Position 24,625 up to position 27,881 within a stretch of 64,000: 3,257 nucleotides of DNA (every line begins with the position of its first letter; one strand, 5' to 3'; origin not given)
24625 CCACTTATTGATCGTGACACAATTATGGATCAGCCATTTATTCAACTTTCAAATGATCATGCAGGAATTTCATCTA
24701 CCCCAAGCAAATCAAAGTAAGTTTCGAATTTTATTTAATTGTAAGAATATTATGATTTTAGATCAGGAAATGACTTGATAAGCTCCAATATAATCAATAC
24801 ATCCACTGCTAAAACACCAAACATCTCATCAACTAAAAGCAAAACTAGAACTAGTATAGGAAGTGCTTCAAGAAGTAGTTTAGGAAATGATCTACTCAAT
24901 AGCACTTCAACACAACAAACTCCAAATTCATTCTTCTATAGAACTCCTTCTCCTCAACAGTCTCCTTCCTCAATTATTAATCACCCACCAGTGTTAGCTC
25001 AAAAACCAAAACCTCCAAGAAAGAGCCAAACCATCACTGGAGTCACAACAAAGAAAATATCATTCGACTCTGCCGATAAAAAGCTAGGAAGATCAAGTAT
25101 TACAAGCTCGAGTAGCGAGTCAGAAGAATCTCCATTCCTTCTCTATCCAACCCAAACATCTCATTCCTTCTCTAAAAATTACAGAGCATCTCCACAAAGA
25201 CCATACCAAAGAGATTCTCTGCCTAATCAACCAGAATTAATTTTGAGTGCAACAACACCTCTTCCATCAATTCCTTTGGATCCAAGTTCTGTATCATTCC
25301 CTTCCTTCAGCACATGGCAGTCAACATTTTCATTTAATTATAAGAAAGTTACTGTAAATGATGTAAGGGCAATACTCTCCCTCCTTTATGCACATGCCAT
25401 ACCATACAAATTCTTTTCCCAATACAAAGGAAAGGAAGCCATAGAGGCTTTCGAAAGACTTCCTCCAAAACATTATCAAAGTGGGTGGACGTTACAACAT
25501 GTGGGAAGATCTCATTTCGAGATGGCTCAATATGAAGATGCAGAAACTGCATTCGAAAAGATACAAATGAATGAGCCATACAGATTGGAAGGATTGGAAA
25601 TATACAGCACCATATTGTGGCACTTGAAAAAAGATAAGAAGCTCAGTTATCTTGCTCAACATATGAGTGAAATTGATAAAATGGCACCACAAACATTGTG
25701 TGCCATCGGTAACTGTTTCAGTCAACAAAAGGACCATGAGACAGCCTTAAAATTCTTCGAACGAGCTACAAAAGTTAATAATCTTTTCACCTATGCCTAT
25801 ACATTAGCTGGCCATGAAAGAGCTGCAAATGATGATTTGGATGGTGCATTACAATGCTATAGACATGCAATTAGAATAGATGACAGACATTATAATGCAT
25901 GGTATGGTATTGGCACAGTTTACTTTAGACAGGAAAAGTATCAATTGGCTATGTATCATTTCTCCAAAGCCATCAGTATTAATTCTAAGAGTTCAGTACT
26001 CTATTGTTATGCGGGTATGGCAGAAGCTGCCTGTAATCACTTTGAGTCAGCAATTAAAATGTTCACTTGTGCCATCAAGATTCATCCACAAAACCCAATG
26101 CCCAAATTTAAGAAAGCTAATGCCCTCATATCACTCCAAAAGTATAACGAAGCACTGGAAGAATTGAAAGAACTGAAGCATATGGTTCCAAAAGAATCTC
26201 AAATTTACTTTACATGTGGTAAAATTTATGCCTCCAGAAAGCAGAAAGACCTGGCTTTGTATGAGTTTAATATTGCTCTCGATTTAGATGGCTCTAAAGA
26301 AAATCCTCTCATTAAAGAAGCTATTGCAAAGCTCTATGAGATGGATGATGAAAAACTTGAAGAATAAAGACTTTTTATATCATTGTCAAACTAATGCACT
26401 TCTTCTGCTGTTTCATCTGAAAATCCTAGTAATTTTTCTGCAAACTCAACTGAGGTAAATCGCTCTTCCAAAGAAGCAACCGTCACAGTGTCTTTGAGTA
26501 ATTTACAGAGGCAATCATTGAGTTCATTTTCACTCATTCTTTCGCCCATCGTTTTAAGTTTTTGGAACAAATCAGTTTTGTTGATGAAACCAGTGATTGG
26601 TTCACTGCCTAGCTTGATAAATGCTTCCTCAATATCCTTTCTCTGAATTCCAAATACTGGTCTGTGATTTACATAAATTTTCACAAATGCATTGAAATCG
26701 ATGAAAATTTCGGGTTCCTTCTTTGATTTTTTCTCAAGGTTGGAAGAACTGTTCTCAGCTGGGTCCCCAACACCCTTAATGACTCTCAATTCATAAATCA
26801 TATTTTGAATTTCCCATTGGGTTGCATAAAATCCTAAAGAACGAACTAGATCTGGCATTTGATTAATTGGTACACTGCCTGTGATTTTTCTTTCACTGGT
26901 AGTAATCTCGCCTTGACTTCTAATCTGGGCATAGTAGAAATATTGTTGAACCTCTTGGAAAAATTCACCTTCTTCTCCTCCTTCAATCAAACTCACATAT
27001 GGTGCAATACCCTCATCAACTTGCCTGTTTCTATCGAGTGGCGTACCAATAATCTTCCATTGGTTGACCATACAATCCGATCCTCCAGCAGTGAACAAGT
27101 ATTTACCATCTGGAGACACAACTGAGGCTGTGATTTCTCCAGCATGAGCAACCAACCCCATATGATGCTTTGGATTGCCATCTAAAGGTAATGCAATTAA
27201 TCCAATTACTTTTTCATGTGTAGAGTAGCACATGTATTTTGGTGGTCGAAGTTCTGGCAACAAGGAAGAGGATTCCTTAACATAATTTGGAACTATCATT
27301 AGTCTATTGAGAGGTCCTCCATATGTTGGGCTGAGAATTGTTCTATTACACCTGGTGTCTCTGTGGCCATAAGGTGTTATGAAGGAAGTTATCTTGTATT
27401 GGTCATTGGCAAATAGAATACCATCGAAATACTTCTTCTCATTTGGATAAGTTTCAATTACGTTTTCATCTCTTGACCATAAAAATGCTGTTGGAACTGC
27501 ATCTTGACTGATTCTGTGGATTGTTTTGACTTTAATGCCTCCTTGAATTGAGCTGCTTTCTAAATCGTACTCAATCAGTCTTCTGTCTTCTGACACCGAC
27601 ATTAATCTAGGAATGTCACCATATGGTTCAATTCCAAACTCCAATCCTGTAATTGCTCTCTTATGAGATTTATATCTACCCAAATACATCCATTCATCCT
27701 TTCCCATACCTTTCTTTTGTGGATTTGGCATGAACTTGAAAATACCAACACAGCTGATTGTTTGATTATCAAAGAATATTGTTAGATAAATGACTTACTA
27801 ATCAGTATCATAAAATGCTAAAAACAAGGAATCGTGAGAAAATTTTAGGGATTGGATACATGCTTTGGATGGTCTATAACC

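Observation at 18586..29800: Three copies of the palindromic E2F-type element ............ positioned just upstream of start codons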

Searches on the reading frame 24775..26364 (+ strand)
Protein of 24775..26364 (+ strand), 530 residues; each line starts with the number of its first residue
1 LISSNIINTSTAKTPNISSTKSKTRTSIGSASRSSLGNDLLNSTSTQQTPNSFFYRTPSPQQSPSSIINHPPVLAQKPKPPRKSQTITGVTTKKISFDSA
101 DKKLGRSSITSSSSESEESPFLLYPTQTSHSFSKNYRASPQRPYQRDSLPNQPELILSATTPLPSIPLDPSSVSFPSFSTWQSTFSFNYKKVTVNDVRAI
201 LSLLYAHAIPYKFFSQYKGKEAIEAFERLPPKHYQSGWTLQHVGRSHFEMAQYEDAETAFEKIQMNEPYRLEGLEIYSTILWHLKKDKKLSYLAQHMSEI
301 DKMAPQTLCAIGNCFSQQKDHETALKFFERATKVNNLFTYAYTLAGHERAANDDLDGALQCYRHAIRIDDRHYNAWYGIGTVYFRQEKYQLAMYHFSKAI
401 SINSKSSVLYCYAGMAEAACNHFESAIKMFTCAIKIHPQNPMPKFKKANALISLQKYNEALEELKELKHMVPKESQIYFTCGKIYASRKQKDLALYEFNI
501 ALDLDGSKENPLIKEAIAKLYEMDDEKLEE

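Call 11: search_protein_families(library=pfam, proteins=[window:24775-26364:+], max_evalue=0.01)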
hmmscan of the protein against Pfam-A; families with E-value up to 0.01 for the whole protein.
window:24775-26364:+ (530 aa): 20 families
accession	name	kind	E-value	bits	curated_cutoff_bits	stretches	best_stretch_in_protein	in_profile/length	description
PF00515.34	TPR_1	-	3e-27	93.7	27.8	2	374-405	2-33/34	Tetratricopeptide repeat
PF07719.23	TPR_2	-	1.5e-24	84.5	27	1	374-404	2-32/34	Tetratricopeptide repeat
PF13424.12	TPR_12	-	1.7e-17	63.8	30.1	4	342-402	7-74/77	Tetratricopeptide repeat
PF13414.12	TPR_11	-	4.7e-15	55.4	26.8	1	346-386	1-41/42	TPR repeat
PF13181.12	TPR_8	-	1.4e-14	53.3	25.7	1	306-335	2-31/34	Tetratricopeptide repeat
PF13432.12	TPR_16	-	4.9e-14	52.9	32.7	1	345-403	3-61/65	Tetratricopeptide repeat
PF14559.12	TPR_19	-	7.4e-12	45.9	25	1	423-476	7-60/68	Tetratricopeptide repeat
PF13428.12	TPR_14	-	2.2e-10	40.6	23.5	0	344-378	6-40/44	Tetratricopeptide repeat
PF13431.12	TPR_17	-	9.7e-10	38.4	24.4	0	361-392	1-32/34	Tetratricopeptide repeat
PF12895.13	ANAPC3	-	2.3e-09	37.8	27.2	1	354-429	4-78/82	Anaphase-promoting complex, cyclosome, subunit 3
PF23914.1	TPR_CcmH_CycH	-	1.9e-07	31.5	42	1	363-476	40-156/158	Cytochrome c-type biogenesis protein H TPR domain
PF13174.12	TPR_6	-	6.5e-07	30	26.3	0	375-402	2-29/33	Tetratricopeptide repeat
PF25063.1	ARM_TT21_C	-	3e-05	24.4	35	1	374-473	96-196/209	Tetratricopeptide repeat protein 21 C-terminal ARM domain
PF13374.12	TPR_10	-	6e-05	23.4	27.5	0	239-262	4-27/42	Tetratricopeptide repeat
PF25062.1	ARM_TT21_N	-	0.00018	21.8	40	0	346-473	70-200/222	Tetratricopeptide repeat protein 21 N-terminal ARM repeat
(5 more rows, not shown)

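Call 12: find_homologous_proteins(query=window:24775-26364:+, max_evalue=1e-20)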
Query window:24775-26364:+ (530 aa): 1319 proteins with E <= 1e-20 among 8000 candidates; the best 120 are listed.
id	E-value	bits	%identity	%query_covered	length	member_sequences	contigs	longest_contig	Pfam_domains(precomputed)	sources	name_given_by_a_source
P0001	0.0e+0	1194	100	100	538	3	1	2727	PF13431.13,PF23914.2,PF13414.13,PF13428.13,PF14559.13,PF00515.35,PF12895.14,PF13424.13,PF13432.13,PF13181.13,PF07719.24,PF13174.13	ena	-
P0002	8.2e-268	907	79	96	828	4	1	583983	PF13431.13,PF23914.2,PF13414.13,PF13176.13,PF13428.13,PF14559.13,PF13371.13,PF00515.35,PF12895.14,PF13424.13,PF13432.13,PF13181.13,PF07719.24,PF13174.13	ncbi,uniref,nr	ncbi:hypothetical protein FDP41_007193 [Naegleria fowleri]|uniref:Uncharacterized protein n=1 Tax=Na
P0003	4.4e-204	697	80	71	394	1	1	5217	PF13431.13,PF23914.2,PF25062.2,PF13414.13,PF13428.13,PF14559.13,PF00515.35,PF12895.14,PF13424.13,PF13432.13,PF13181.13,PF07719.24,PF13174.13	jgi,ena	-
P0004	5.7e-144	499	66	61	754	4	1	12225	PF13431.13,PF23914.2,PF25060.1,PF13414.13,PF13176.13,PF13428.13,PF25064.2,PF13374.13,PF14559.13,PF24575.2,PF13371.13,PF00515.35,PF12895.14,PF13424.13,PF21033.5,PF13432.13,PF13181.13,PF07719.24,PF13174.13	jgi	jgi:anaphase-promoting complex subunit 3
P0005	1.3e-139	484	65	62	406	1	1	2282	PF13431.13,PF23914.2,PF13414.13,PF13428.13,PF13374.13,PF14559.13,PF24575.2,PF13371.13,PF00515.35,PF12895.14,PF13424.13,PF21033.5,PF13432.13,PF13181.13,PF07719.24,PF13174.13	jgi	jgi:anaphase-promoting complex subunit 3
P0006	3.2e-137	477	66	61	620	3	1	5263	PF13414.13,PF04049.20,PF13374.13,PF24575.2,PF00515.35,PF13424.13,PF13429.13,PF07719.24,PF13174.13,PF20308.5,PF25063.1,PF13431.13,PF23914.2,PF25062.2,PF13176.13,PF13428.13,PF25064.2,PF14559.13,PF13371.13,PF22860.3,PF12895.14,PF21033.5,PF13432.13,PF13181.13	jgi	jgi:tetratricopeptide (TPR) repeat protein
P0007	1.9e-134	467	64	62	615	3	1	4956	PF25063.1,PF13431.13,PF23914.2,PF25062.2,PF13414.13,PF21545.4,PF04049.20,PF13176.13,PF13428.13,PF13374.13,PF14559.13,PF24575.2,PF13371.13,PF00515.35,PF12895.14,PF13424.13,PF21033.5,PF13432.13,PF13429.13,PF13181.13,PF01239.29,PF07719.24,PF13174.13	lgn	-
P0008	3.9e-129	450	59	64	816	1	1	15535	PF13431.13,PF23914.2,PF13414.13,PF13176.13,PF13428.13,PF13374.13,PF14559.13,PF13371.13,PF00515.35,PF12895.14,PF13424.13,PF21033.5,PF13432.13,PF13181.13,PF01239.29,PF07719.24,PF13174.13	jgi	jgi:anaphase-promoting complex subunit 3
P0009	6.7e-112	393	51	62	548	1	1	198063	PF25063.1,PF13431.13,PF23914.2,PF25062.2,PF13414.13,PF23300.4,PF04049.20,PF13176.13,PF13428.13,PF13374.13,PF14559.13,PF13371.13,PF00515.35,PF12895.14,PF13424.13,PF21033.5,PF13432.13,PF13181.13,PF07719.24,PF13174.13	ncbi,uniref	ncbi:anaphase-promoting complex subunit 3 [Acrasis kona]|uniref:Anaphase-promoting complex subunit 3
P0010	2.1e-109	385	56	60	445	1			PF25063.1,PF13431.13,PF13414.13,PF13176.13,PF13428.13,PF13374.13,PF14559.13,PF13371.13,PF00515.35,PF12895.14,PF13424.13,PF21033.5,PF13432.13,PF13181.13,PF07719.24,PF13174.13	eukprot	eukprot:gb/GECH01008229.1/.p1 GENE.gb/GECH01008229.1/~~gb/GECH01008229.1/.p1 ORF type:complete len:4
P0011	4.9e-108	380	52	62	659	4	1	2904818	PF25063.1,PF13431.13,PF23914.2,PF25060.1,PF13414.13,PF04049.20,PF13176.13,PF13428.13,PF13374.13,PF14559.13,PF13371.13,PF00515.35,PF22860.3,PF12895.14,PF13424.13,PF21033.5,PF13432.13,PF13429.13,PF13181.13,PF07719.24,PF13174.13,PF20308.5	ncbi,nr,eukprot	ncbi:cell division cycle protein 27 homolog B [Selaginella moellendorffii]|nr:cell division cycle pr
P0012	1.4e-107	379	51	63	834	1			PF25063.1,PF13431.13,PF23914.2,PF13414.13,PF13176.13,PF13428.13,PF14559.13,PF13371.13,PF00515.35,PF12895.14,PF13424.13,PF21033.5,PF13432.13,PF13181.13,PF01239.29,PF07719.24,PF13174.13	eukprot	eukprot:tig00021348_g20515.t1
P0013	3.2e-107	378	40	93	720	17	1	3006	PF25063.1,PF13431.13,PF23914.2,PF13414.13,PF04049.20,PF13176.13,PF13428.13,PF13374.13,PF14559.13,PF00515.35,PF12895.14,PF13424.13,PF13432.13,PF13181.13,PF07719.24,PF13174.13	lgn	-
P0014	4.0e-107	377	52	62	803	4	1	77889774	PF25063.1,PF13431.13,PF23914.2,PF25062.2,PF13414.13,PF13176.13,PF13428.13,PF13374.13,PF14559.13,PF13371.13,PF00515.35,PF22860.3,PF12895.14,PF13424.13,PF21033.5,PF13432.13,PF13181.13,PF07719.24,PF13174.13,PF20308.5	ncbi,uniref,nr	ncbi:hypothetical protein O6H91_05G118700 [Diphasiastrum complanatum]|uniref:Uncharacterized protein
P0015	4.8e-106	374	49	69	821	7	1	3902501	PF25063.1,PF13431.13,PF23914.2,PF25062.2,PF13414.13,PF04049.20,PF13176.13,PF13428.13,PF13374.13,PF14559.13,PF13371.13,PF00515.35,PF12895.14,PF13424.13,PF21033.5,PF13432.13,PF13181.13,PF07719.24,PF13174.13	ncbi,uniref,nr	ncbi:anaphase-promoting complex subunit cdc27 [Desmophyllum pertusum]|uniref:Cell division cycle pro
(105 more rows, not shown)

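Call 14: find_encoding_contigs(protein=P0002, flank=10000, max_places=3)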
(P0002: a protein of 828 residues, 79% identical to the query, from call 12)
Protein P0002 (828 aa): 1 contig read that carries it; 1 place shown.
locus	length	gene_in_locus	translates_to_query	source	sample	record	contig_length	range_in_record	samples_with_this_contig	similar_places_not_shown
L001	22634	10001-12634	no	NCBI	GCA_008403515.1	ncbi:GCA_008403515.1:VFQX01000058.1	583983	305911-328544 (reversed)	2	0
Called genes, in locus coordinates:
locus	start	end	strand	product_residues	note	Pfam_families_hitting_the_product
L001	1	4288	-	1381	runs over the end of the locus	PF00514:Arm (faint), PF24768:ARM_ARMC5 (weak)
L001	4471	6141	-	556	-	PF00076:RRM_1 (faint)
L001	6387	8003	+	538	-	-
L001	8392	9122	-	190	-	-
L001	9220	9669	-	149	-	-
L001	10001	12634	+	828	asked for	PF12895:ANAPC3, PF13424:TPR_12 (faint), PF13428:TPR_14 (faint), PF23914:TPR_CcmH_CycH (faint), PF07719:TPR_2 (faint), PF13414:TPR_11 (weak), PF00515:TPR_1, PF14559:TPR_19 (weak), +6 more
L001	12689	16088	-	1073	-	PF24780:WD40_MABP1-WDR62_1st, PF23409:Beta-prop_EML, PF25175:Beta-prop_WDR5, PF24807:WD40_CDC20-Fz, PF23381:Beta-prop_IFT122_1st, PF24814:WD40_Prp19, PF24817:WD40_WDHD1_1st, PF25173:Beta-prop_WDR3_1st, +14 more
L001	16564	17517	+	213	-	PF00025:Arf, PF00071:Ras, PF08477:Roc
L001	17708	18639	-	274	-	PF05241:EBP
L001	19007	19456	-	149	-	-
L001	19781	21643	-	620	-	-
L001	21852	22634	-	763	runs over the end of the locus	PF23240:HAT_PRP39_N, PF23233:HAT_Syf1_CNRKL1_N, PF23241:HAT_PRP39_C, PF23231:HAT_Syf1_CNRKL1_C, PF02184:HAT, PF23233:HAT_Syf1_CNRKL1_N, PF23240:HAT_PRP39_N, PF23233:HAT_Syf1_CNRKL1_N, +15 more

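Call 46: find_encoding_contigs(protein=P0003, flank=10000, max_places=2)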
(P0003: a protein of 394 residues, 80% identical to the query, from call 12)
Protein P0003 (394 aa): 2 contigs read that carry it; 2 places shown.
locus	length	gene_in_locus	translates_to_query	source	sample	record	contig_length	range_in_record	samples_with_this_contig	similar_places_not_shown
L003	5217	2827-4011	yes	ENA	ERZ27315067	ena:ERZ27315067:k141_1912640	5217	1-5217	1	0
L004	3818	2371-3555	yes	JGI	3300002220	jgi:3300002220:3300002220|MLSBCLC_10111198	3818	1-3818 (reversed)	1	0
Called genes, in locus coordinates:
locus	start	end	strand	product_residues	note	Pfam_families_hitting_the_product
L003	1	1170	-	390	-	?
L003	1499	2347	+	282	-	PF12895:ANAPC3, PF07719:TPR_2 (faint), PF04049:ANAPC8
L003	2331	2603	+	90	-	-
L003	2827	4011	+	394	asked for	PF25062:ARM_TT21_N (faint), PF12895:ANAPC3 (faint), PF07719:TPR_2 (faint), PF13174:TPR_6 (faint), PF00515:TPR_1 (weak), PF13414:TPR_11 (weak), PF13432:TPR_16 (weak), PF00515:TPR_1, +6 more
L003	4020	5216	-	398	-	?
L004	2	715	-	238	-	?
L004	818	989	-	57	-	-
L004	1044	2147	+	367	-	PF12895:ANAPC3, PF04049:ANAPC8, PF07719:TPR_2 (faint)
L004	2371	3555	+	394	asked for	PF25062:ARM_TT21_N (faint), PF12895:ANAPC3 (faint), PF07719:TPR_2 (faint), PF13174:TPR_6 (faint), PF00515:TPR_1 (weak), PF13414:TPR_11 (weak), PF13432:TPR_16 (weak), PF00515:TPR_1, +6 more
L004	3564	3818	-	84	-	?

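Call 47: find_encoding_contigs(protein=P0004, flank=10000, max_places=2)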
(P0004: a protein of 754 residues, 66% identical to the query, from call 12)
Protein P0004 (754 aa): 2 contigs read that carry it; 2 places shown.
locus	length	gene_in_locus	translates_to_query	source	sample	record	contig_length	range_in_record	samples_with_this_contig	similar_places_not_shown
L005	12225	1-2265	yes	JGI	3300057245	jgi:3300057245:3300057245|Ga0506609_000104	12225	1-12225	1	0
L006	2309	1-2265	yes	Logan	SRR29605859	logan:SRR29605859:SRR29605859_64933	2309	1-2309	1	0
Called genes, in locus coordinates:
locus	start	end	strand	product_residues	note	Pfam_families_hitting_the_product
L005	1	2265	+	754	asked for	PF12895:ANAPC3, PF13428:TPR_14 (faint), PF13414:TPR_11 (weak), PF13424:TPR_12 (weak), PF13432:TPR_16, PF00515:TPR_1, PF07719:TPR_2 (weak), PF13424:TPR_12 (weak), +12 more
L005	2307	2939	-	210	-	-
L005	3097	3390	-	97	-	PF00536:SAM_1 (weak), PF07647:SAM_2 (weak)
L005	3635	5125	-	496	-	PF00856:SET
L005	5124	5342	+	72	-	-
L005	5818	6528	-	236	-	PF00249:Myb_DNA-binding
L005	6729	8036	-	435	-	PF10332:DUF2418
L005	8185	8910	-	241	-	-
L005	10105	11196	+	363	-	PF01743:PolyA_pol (weak)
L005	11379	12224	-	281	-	?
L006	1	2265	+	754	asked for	PF12895:ANAPC3, PF13428:TPR_14 (faint), PF13414:TPR_11 (weak), PF13424:TPR_12 (weak), PF13432:TPR_16, PF00515:TPR_1, PF07719:TPR_2 (weak), PF13424:TPR_12 (weak), +12 more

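Call 48: find_encoding_contigs(protein=P0008, flank=10000, max_places=2)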
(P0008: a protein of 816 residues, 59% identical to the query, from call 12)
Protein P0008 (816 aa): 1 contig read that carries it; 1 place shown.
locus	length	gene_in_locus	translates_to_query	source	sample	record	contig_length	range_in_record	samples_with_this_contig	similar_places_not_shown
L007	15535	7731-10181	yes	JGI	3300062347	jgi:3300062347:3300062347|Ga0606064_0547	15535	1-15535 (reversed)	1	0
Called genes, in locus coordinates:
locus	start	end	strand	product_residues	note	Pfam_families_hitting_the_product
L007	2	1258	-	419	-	?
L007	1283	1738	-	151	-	-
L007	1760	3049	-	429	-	PF00892:EamA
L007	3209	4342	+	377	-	-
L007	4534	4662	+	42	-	-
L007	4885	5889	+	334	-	-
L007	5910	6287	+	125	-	-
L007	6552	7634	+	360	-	PF07714:PK_Tyr_Ser-Thr, PF00069:Pkinase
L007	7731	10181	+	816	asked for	PF07719:TPR_2 (faint), PF13424:TPR_12 (weak), PF13432:TPR_16 (weak), PF12895:ANAPC3 (weak), PF13414:TPR_11, PF00515:TPR_1, PF13424:TPR_12, PF14559:TPR_19 (weak), +10 more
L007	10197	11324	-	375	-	PF07690:MFS_1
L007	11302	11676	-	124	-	-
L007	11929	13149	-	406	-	PF01408:GFO_IDH_MocA, PF02894:GFO_IDH_MocA_C, PF22685:Gal80p_C-like, PF22725:GFO_IDH_MocA_C3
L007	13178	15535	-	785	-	PF01753:zf-MYND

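Call 69: find_encoding_contigs(protein=P0009, flank=10000, max_places=1)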
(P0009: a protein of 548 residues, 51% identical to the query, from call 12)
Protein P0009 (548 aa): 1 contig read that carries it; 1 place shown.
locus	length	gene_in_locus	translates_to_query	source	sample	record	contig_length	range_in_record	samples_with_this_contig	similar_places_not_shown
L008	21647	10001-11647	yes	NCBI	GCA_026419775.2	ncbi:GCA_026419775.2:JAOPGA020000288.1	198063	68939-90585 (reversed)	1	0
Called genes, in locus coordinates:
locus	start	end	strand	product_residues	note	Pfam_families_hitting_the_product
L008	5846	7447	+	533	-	PF16275:SF1-HH, PF00013:KH_1 (faint), PF22675:KH-I_KHDC4-BBP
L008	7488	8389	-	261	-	PF12678:zf-rbx1 (weak), PF13639:zf-RING_2, PF13923:zf-C3HC4_2, PF17123:zf-RING_11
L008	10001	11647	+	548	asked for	PF04049:ANAPC8 (faint), PF12895:ANAPC3, PF07719:TPR_2 (faint), PF13414:TPR_11 (weak), PF13424:TPR_12 (weak), PF13432:TPR_16 (weak), PF00515:TPR_1 (weak), PF14559:TPR_19 (weak), +12 more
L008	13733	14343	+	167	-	PF00169:PH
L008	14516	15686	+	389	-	PF00542:Ribosomal_L12 (weak)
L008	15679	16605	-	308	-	PF00398:RrnaAD, PF13649:Methyltransf_25, PF08241:Methyltransf_11 (weak)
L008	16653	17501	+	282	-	PF04719:TAFII28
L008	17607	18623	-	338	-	-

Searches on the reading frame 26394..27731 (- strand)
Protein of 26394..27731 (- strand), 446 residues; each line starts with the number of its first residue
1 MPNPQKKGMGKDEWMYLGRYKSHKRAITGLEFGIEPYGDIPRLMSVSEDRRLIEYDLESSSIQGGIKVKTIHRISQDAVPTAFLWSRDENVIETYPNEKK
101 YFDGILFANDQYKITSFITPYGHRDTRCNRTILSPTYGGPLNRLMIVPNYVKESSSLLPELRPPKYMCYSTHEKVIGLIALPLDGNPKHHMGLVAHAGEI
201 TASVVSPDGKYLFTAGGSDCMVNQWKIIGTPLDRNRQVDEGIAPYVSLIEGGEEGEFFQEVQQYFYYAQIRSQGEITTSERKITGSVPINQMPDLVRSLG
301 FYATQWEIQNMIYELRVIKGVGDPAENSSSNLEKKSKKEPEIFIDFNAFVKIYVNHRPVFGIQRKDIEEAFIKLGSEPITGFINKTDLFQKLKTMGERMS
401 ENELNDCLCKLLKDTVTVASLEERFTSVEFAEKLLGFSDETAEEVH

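Call 11: search_protein_families(library=pfam, proteins=[window:26394-27731:-], max_evalue=0.01)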
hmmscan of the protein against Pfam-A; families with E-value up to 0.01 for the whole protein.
window:26394-27731:- (446 aa): 2 families
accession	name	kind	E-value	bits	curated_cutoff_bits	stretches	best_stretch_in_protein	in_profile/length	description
PF00400.38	WD40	-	6.6e-05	23.7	27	1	193-225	7-38/39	WD domain, G-beta repeat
PF23414.1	Beta-prop_EML_2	-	0.00012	22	90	1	178-227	217-266/266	Echinoderm microtubule-associated protein second beta-propeller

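Call 36: search_solved_structures(query=window:26394-27731:-, max_evalue=0.01)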
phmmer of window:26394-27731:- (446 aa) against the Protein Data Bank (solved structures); distinct sequences matched with E-value up to 0.01: 9.
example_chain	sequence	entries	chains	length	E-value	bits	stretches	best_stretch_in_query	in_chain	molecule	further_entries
9e5c_5c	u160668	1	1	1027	1.6e-95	323.7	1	9-441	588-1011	Cilia- and flagella-associated protein 251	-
9y6s_8w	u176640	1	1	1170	1.9e-89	303.7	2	99-439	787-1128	Cilia- and flagella-associated protein 251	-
9fqr_Xj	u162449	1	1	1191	1.3e-60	208.6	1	13-412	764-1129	Adenylate kinase 7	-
8j07_d2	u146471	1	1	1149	1.5e-59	205.1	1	10-412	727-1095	Cilia- and flagella-associated protein 251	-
9d2f_K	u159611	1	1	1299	5e-59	203.4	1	10-412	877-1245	Cilia- and flagella-associated protein 251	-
8glv_LY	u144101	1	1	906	5.1e-58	200.1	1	13-439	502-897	FAP251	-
9h2q_B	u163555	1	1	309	1e-05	27.7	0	195-230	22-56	Autophagy-related protein 16-1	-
9y6s_9S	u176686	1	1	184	0.00016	23.8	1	284-418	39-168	Centrin, putative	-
8ro0_E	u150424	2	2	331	0.0043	19.1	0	193-227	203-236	WD_REPEATS_REGION domain-containing protein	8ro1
